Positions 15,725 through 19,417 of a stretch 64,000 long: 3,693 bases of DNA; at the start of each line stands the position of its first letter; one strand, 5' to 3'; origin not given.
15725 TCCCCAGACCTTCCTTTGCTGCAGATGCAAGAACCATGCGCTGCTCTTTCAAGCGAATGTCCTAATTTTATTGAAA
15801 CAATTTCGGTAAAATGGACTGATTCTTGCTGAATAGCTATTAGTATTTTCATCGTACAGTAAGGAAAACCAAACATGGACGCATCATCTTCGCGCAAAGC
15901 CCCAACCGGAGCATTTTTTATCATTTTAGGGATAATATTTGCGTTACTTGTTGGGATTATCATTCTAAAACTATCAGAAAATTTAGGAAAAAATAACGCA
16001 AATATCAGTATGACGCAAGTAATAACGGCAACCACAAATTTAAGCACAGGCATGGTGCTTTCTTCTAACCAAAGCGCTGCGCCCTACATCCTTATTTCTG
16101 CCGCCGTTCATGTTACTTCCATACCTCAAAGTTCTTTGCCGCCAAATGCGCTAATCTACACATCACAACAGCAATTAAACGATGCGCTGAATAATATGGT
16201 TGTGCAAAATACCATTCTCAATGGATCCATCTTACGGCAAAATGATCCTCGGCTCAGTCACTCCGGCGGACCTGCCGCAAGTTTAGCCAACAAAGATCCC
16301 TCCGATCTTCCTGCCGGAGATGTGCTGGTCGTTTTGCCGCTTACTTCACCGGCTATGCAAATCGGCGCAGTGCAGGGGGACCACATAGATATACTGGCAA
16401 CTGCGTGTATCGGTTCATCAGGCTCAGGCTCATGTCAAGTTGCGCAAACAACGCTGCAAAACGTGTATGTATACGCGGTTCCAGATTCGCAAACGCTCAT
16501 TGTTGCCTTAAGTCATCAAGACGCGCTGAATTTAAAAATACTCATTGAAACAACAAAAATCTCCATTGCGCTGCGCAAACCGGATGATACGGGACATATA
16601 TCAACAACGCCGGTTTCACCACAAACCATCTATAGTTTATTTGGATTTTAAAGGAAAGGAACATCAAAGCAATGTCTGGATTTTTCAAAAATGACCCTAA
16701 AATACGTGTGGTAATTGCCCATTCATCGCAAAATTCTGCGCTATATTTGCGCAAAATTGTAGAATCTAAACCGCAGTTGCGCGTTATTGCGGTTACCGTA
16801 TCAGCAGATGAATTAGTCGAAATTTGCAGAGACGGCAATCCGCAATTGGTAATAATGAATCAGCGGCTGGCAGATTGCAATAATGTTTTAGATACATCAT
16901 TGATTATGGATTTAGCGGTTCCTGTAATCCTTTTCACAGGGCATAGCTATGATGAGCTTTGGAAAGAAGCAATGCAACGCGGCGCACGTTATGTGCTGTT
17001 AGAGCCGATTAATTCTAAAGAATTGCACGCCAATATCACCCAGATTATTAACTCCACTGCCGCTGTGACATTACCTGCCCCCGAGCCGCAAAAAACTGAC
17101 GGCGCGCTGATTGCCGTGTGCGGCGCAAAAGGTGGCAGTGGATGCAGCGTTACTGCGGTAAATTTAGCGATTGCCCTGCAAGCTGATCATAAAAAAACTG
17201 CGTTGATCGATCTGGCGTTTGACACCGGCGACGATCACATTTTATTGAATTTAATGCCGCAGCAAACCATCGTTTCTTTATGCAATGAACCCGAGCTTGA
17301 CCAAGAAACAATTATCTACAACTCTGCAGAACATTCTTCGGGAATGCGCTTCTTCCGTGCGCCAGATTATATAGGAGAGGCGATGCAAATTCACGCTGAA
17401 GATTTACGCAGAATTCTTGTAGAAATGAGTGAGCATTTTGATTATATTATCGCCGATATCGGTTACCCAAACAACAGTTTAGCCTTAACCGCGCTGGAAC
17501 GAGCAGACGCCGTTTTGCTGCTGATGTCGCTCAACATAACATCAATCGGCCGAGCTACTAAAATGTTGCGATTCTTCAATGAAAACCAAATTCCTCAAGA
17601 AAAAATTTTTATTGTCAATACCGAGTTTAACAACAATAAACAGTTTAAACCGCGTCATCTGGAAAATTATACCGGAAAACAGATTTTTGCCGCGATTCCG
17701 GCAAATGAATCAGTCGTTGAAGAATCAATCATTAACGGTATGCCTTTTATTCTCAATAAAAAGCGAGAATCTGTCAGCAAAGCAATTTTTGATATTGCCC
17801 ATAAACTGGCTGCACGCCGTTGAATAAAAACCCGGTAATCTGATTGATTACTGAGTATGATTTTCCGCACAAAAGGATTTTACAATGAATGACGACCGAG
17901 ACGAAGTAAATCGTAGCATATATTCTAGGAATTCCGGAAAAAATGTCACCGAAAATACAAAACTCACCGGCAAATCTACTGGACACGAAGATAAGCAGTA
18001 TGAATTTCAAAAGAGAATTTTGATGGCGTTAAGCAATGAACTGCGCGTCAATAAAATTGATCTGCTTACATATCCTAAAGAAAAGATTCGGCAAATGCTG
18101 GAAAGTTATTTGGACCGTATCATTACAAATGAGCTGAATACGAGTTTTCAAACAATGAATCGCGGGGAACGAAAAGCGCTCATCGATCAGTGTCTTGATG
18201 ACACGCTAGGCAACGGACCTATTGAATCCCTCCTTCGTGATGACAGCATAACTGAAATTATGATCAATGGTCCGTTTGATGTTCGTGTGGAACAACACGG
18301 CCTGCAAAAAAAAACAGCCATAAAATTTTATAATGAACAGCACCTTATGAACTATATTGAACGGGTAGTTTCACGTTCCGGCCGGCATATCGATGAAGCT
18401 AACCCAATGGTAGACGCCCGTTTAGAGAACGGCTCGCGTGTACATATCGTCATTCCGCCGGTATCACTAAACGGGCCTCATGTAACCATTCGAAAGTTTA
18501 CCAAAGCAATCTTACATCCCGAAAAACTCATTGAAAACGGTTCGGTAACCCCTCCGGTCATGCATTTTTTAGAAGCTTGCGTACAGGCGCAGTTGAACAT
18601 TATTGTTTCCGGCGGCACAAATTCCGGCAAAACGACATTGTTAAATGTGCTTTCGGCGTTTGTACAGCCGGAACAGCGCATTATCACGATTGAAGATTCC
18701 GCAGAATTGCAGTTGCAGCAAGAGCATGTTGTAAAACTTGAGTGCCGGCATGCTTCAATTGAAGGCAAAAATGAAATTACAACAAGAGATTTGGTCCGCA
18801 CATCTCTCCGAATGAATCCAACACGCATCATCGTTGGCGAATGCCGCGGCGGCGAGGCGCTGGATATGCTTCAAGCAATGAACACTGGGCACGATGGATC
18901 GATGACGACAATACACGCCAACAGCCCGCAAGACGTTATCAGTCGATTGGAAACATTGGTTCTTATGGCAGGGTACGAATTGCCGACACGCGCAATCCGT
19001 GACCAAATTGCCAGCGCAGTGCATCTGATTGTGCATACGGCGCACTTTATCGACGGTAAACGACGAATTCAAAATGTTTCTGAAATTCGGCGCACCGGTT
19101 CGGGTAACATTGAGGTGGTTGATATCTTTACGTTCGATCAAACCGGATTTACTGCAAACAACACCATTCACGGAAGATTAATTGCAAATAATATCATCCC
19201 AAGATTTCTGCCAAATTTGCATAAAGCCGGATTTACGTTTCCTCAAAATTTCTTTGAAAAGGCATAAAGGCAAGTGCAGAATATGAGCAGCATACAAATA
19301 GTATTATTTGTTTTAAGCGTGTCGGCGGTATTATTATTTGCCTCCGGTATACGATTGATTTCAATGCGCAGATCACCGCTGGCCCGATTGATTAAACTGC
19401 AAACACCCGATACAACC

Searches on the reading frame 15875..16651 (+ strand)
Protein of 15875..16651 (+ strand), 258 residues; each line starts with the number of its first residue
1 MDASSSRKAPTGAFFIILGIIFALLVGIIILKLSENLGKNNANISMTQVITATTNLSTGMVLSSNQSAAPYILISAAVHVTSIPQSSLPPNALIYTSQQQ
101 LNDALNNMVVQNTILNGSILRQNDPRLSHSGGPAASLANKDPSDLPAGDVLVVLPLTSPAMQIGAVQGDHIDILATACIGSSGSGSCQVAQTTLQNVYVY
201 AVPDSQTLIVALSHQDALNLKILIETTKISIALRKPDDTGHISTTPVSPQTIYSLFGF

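Call 37: find_encoding_contigs(protein=window:15875-16651:+, flank=10000, max_places=10)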
Protein window:15875-16651:+ (258 aa): 2 contigs read that carry it; 2 places shown.
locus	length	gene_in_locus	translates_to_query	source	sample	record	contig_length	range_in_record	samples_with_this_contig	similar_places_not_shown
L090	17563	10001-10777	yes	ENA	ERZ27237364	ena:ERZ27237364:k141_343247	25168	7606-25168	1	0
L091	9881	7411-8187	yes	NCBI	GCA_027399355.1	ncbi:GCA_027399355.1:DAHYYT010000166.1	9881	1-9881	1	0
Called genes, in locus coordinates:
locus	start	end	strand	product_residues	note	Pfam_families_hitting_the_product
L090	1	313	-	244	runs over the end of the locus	PF00005:ABC_tran, PF13304:AAA_21 (faint)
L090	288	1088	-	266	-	PF00005:ABC_tran, PF12399:BCA_ABC_TP_C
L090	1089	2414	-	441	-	PF02653:BPD_transp_2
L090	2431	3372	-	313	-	PF02653:BPD_transp_2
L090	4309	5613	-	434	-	PF13458:Peripla_BP_6, PF01094:ANF_receptor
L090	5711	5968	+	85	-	-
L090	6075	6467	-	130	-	-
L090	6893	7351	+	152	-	PF01281:Ribosomal_L9_N, PF03948:Ribosomal_L9_C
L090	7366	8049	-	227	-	PF02129:Peptidase_S15, PF00561:Abhydrolase_1, PF20408:Abhydrolase_11 (weak), PF00326:Peptidase_S9 (faint), PF12146:Hydrolase_4 (faint), PF01738:DLH, PF08840:BAAT_C (weak), PF12740:PETase (weak), +1 more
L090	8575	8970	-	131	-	-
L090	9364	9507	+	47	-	-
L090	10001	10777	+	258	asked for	-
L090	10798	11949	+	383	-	PF00072:Response_reg, PF10609:ParA (faint), PF13614:AAA_31, PF01656:CbiA, PF09140:MipZ (weak)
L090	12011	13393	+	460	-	PF00437:T2SSE, PF27713:UCP018868 (weak)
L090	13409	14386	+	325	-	PF00482:T2SSF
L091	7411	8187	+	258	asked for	-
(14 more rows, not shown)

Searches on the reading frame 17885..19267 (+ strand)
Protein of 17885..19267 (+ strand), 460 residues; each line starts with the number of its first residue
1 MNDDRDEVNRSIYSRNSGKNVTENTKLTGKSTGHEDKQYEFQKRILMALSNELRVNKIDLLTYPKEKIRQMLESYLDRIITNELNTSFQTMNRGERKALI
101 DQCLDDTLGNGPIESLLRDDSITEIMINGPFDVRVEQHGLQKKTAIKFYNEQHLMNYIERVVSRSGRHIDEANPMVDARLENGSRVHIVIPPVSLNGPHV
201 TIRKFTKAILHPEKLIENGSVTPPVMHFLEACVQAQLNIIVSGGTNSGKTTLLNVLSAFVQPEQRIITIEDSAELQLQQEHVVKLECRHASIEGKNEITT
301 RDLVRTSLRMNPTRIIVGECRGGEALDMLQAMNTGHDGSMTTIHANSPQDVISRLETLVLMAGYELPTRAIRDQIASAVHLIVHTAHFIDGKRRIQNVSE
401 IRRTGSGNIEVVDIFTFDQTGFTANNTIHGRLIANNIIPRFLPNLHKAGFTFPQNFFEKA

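Call 17: search_protein_families(library=ncbifam, proteins=[window:17885-19267:+])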
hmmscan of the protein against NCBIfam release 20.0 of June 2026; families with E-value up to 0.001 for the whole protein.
window:17885-19267:+ (460 aa): 20 families
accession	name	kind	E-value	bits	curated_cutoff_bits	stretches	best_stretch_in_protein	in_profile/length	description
TIGR03819.1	heli_sec_ATPase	hypoth_equivalog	3.2e-94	315.9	373.15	1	93-399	35-339/340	TadA family conjugal transfer-associated ATPase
TIGR02788.1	VirB11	equivalog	2.2e-65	220.7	249.95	2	225-398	133-306/308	P-type DNA transfer ATPase VirB11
NF058587.1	archaellum_moto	equivalog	8.9e-58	196.3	550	1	80-372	117-406/527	archaellum flagellar ATPase motor FlaI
TIGR02782.1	TrbB_P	equivalog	1.8e-57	195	304.55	1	112-408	13-300/303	P-type conjugative transfer ATPase TrbB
NF010475.0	PRK13900.1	equivalog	1.3e-54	185.5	389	2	225-399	149-323/333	type IV secretion system ATPase VirB11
NF010469.0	PRK13894.1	subfamily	1.3e-53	182.5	508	1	106-405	21-311/320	conjugal transfer ATPase TrbB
NF010407.0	PRK13833.1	subfamily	3.5e-42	145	499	1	102-405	12-304/323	conjugal transfer protein TrbB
NF010425.0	PRK13851.1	equivalog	3e-35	121.7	461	2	227-386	153-313/344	type IV secretion system protein VirB11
NF053672.1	bindosome_BasE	exception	2.8e-34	118.7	1000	1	142-423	175-449/512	bindosome assembly system ATPase subunit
NF041000.1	ATPase_ComGA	equivalog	6.5e-18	64.7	300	1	228-360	119-247/267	competence type IV pilus ATPase ComGA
NF007755.0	PRK10436.1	equivalog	4.8e-14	51.9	617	1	225-360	208-337/465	type II secretion system protein GspE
TIGR02525.1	plasmid_TraJ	equivalog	7.3e-14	51.5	368.3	1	240-383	153-294/372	plasmid transfer ATPase TraJ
TIGR01420.1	pilT_fam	subfamily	3.5e-13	49.5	319.1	1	121-358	13-242/343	PilT/PilU family type 4a pilus ATPase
TIGR02533.1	type_II_gspE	equivalog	1.5e-12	46.9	630.25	1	227-356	233-357/486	type II secretion system ATPase GspE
TIGR02538.1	type_IV_pilB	equivalog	1.4e-11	43.7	675.65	1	227-359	307-433/564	type IV-A pilus assembly ATPase PilB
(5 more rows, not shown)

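Call 99: list_cluster_members(proteins=[window:17885-19267:+, window:16672-17823:+, window:20273-21202:+, window:21202-21726:+, window:15875-16651:+, window:12767-13225:+, window:52076-54169:+, window:60687-61685:-, window:25243-27216:-, window:6963-8288:-])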
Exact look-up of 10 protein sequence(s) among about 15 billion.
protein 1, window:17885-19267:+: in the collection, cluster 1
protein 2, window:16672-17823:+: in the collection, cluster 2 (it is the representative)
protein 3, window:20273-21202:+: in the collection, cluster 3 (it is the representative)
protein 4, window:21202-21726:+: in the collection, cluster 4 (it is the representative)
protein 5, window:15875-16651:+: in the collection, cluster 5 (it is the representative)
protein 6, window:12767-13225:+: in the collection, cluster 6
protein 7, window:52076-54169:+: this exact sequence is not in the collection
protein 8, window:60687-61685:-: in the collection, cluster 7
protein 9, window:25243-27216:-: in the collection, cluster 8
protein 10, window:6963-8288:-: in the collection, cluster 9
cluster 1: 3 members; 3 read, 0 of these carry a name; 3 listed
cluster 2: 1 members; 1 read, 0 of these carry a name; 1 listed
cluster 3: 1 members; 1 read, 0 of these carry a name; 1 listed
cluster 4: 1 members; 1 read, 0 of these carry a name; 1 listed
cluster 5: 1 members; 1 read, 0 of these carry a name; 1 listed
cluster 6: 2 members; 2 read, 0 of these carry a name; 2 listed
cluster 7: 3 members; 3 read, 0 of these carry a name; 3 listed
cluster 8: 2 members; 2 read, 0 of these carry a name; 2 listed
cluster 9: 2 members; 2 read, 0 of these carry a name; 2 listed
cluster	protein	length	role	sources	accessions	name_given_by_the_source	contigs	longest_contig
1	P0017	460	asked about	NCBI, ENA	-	-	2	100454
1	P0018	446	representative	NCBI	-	-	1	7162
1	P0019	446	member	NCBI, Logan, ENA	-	-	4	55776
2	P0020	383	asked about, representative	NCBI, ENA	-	-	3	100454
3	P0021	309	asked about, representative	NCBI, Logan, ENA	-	-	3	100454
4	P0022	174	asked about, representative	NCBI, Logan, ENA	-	-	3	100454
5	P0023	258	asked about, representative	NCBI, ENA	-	-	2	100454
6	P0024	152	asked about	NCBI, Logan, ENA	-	-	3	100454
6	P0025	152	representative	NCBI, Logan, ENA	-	-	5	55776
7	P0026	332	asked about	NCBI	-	-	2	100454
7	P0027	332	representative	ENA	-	-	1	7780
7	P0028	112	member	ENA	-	-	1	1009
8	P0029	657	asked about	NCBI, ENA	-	-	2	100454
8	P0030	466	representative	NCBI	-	-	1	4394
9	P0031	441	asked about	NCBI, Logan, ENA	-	-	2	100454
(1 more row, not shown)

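Call 100: find_encoding_contigs(protein=P0019, flank=10000, max_places=6)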
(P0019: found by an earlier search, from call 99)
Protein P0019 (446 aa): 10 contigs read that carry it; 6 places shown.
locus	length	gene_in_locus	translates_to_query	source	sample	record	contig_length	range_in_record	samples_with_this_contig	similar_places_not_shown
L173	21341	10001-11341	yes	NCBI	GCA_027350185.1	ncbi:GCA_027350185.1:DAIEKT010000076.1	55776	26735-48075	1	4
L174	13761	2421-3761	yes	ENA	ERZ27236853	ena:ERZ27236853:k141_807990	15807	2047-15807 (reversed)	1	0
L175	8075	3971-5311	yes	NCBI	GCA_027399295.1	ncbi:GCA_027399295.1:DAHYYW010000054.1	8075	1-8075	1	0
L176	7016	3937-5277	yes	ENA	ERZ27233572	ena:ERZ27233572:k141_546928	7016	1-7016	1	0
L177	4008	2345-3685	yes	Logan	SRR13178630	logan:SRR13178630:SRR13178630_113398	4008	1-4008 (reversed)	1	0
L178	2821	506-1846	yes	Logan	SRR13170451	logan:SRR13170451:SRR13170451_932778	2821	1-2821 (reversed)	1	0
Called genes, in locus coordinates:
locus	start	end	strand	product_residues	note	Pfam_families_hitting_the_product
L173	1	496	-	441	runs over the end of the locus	PF02653:BPD_transp_2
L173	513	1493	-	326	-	PF02653:BPD_transp_2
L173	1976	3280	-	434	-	PF13458:Peripla_BP_6, PF01094:ANF_receptor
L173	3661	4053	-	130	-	-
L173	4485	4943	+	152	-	PF01281:Ribosomal_L9_N, PF03948:Ribosomal_L9_C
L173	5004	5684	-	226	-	PF02129:Peptidase_S15, PF00561:Abhydrolase_1 (weak), PF20408:Abhydrolase_11 (weak), PF00326:Peptidase_S9 (weak), PF12146:Hydrolase_4 (faint), PF05448:AXE1 (faint), PF01738:DLH, PF12740:PETase (weak)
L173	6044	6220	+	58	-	-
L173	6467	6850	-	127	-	-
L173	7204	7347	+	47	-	-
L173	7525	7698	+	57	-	-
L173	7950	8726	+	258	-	-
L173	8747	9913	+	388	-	PF00072:Response_reg, PF09140:MipZ (faint), PF10609:ParA (faint), PF13614:AAA_31, PF01656:CbiA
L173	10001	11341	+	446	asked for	PF00437:T2SSE, PF27713:UCP018868 (weak)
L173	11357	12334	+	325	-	PF00482:T2SSF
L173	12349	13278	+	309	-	PF00482:T2SSF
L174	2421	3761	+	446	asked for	PF00437:T2SSE, PF27713:UCP018868 (weak)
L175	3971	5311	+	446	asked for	PF00437:T2SSE, PF27713:UCP018868 (weak)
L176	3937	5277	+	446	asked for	PF00437:T2SSE, PF27713:UCP018868 (weak)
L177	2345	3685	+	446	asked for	PF00437:T2SSE, PF27713:UCP018868 (weak)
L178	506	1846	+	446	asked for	PF00437:T2SSE, PF27713:UCP018868 (weak)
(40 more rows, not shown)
